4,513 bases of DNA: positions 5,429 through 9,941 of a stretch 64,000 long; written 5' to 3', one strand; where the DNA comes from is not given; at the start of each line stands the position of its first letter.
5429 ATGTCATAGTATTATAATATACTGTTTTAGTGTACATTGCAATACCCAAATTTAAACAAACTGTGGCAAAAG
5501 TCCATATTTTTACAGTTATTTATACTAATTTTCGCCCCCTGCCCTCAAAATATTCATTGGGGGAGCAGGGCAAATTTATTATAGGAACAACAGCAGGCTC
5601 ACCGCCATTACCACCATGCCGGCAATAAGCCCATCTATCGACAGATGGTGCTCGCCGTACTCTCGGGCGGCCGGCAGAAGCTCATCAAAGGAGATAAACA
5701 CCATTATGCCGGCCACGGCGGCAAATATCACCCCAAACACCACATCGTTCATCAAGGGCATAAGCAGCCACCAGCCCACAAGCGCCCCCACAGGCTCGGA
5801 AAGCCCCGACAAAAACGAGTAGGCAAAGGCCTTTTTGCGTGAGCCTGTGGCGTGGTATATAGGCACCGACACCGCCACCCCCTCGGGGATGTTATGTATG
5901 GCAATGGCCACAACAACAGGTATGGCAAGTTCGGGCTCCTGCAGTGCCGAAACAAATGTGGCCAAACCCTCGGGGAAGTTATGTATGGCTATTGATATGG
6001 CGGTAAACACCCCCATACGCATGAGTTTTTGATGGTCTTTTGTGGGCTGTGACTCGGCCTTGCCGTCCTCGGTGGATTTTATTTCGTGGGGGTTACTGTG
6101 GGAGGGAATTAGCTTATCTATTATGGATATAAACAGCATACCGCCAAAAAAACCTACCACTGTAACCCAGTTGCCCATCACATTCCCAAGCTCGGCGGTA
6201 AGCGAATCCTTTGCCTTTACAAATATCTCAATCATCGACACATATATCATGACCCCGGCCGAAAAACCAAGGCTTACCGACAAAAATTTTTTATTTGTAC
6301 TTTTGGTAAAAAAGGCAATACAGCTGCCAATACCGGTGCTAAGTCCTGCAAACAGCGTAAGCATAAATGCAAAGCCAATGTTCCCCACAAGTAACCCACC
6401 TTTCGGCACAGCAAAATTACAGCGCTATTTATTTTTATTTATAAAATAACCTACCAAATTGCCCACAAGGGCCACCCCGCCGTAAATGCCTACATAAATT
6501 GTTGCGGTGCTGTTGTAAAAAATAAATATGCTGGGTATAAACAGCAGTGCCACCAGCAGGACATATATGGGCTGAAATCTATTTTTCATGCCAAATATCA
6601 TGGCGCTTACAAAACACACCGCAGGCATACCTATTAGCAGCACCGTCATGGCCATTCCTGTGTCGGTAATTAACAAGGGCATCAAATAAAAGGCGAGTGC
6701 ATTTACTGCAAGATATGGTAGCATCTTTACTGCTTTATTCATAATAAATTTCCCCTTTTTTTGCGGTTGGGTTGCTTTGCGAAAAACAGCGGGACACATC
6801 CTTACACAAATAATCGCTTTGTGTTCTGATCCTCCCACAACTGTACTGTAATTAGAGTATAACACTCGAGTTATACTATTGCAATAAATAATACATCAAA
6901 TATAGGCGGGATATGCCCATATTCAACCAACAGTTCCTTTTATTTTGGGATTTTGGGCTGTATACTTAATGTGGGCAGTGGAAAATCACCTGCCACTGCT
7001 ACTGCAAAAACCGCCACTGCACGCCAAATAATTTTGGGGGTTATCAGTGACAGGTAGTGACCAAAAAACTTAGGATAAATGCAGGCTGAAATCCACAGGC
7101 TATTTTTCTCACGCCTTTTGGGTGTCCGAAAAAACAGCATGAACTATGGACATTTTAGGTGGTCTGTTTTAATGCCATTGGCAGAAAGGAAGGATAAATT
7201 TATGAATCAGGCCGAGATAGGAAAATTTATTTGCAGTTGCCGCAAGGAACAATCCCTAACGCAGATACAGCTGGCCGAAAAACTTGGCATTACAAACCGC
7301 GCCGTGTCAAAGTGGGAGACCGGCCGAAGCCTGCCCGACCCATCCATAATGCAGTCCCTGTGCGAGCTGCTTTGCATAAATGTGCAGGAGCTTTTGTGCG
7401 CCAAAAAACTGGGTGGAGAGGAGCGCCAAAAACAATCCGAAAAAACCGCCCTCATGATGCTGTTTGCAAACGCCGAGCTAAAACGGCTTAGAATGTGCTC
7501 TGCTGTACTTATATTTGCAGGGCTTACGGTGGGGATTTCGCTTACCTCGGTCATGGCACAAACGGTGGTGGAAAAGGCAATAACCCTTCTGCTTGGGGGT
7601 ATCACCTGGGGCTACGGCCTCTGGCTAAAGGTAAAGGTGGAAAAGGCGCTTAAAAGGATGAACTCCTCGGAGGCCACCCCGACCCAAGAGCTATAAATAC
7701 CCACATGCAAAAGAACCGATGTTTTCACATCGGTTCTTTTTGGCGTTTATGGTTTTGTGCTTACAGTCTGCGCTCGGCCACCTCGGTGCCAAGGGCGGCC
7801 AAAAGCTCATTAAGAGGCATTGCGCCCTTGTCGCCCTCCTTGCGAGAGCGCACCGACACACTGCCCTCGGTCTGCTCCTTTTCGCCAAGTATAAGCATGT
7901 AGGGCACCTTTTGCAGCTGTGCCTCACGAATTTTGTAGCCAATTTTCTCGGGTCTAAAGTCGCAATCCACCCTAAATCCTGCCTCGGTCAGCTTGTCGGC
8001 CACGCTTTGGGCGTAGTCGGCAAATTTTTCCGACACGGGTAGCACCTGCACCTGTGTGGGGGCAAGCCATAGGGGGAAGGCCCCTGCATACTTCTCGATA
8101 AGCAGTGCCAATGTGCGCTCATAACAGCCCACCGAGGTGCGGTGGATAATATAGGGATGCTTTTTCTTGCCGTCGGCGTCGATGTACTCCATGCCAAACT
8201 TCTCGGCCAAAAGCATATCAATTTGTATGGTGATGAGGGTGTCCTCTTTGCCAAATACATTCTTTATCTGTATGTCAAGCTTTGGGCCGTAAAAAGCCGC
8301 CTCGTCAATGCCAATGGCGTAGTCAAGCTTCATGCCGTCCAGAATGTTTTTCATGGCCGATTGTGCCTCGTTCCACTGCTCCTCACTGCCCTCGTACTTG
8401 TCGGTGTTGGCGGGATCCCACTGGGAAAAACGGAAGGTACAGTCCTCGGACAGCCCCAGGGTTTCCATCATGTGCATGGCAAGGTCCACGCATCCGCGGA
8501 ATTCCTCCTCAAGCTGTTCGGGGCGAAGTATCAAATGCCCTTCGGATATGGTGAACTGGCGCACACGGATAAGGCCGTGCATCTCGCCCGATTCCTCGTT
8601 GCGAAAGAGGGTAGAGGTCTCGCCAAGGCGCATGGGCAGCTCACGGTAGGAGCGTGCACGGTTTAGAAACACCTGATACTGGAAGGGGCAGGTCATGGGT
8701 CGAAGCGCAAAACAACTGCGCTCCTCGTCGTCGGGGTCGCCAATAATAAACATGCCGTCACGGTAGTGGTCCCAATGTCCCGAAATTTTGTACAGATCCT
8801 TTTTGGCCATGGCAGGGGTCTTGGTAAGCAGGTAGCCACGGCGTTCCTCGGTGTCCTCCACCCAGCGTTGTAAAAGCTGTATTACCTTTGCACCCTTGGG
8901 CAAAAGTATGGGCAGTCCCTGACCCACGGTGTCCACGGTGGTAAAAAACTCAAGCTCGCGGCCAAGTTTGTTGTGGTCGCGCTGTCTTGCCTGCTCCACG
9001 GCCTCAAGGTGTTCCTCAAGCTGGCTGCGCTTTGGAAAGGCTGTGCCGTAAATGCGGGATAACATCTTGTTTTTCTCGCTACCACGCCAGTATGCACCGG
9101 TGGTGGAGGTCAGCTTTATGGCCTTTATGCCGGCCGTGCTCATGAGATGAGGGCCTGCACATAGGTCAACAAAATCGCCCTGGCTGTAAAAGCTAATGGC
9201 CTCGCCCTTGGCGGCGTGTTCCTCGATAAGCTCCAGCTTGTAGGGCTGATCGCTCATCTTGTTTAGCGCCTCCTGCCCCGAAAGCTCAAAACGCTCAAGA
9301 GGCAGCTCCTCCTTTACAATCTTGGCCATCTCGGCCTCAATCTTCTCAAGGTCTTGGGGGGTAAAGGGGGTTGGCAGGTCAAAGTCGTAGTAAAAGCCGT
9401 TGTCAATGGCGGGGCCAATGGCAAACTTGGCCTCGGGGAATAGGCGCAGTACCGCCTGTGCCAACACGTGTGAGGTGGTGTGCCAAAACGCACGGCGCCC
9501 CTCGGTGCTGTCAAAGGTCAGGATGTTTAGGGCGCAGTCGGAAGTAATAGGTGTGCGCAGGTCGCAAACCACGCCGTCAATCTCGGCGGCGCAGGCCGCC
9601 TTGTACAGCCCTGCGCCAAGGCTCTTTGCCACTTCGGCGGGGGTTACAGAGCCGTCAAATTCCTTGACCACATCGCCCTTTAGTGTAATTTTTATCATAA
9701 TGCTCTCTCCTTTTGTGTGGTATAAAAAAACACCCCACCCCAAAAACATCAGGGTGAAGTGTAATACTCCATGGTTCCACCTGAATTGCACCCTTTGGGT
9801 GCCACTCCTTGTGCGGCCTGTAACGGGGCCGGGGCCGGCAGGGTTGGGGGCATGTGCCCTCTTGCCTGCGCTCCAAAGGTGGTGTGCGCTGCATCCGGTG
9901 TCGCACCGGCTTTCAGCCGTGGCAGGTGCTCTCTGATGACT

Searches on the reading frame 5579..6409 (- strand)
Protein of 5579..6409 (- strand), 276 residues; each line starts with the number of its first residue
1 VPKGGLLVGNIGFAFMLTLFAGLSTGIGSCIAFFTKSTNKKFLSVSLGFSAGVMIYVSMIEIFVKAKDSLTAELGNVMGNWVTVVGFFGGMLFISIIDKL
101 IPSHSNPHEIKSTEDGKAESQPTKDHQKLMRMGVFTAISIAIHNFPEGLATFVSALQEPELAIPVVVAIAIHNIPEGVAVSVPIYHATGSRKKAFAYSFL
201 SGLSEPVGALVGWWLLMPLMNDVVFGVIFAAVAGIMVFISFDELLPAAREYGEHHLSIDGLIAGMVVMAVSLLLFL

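Call 57: search_protein_families(library=pfam, proteins=[window:5579-6409:-], max_evalue=0.00001)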
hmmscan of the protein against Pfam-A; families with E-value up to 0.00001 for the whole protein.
window:5579-6409:- (276 aa): 1 family
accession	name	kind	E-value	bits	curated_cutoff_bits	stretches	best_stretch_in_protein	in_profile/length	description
PF02535.28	Zip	-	1.8e-36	126.4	35.1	1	108-270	152-321/323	ZIP Zinc transporter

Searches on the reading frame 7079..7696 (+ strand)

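Call 57: search_protein_families(library=pfam, proteins=[window:7079-7696:+], max_evalue=0.00001)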
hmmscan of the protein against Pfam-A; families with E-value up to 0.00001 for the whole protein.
window:7079-7696:+ (205 aa): 3 families
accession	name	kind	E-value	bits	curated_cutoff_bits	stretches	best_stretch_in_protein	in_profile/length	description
PF01381.28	HTH_3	-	8e-13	48.7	23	1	54-99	4-49/55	Helix-turn-helix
PF13560.12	HTH_31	-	1.2e-07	32.3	27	1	53-101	8-57/64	Helix-turn-helix domain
PF12844.13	HTH_19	-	2.5e-07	30.9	30.2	1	48-106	1-59/64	Helix-turn-helix domain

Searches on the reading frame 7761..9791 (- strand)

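Call 57: search_protein_families(library=pfam, proteins=[window:7761-9791:-], max_evalue=0.00001)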
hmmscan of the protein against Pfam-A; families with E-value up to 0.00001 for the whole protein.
window:7761-9791:- (676 aa): 4 families
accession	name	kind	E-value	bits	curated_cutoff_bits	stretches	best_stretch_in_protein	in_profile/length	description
PF00587.30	tRNA-synt_2b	-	7.4e-37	127.6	29.3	1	355-568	5-179/179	tRNA synthetase class II core domain (G, H, P, S and T)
PF03129.25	HGTP_anticodon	-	4.7e-26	91.2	21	1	580-667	1-91/94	Anticodon binding domain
PF07973.19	tRNA_SAD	-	1.4e-14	54.2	24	1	199-248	1-44/44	Threonyl and Alanyl tRNA synthetase second additional domain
PF02824.27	TGS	-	4.9e-07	30.1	22.2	1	34-92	2-60/60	TGS domain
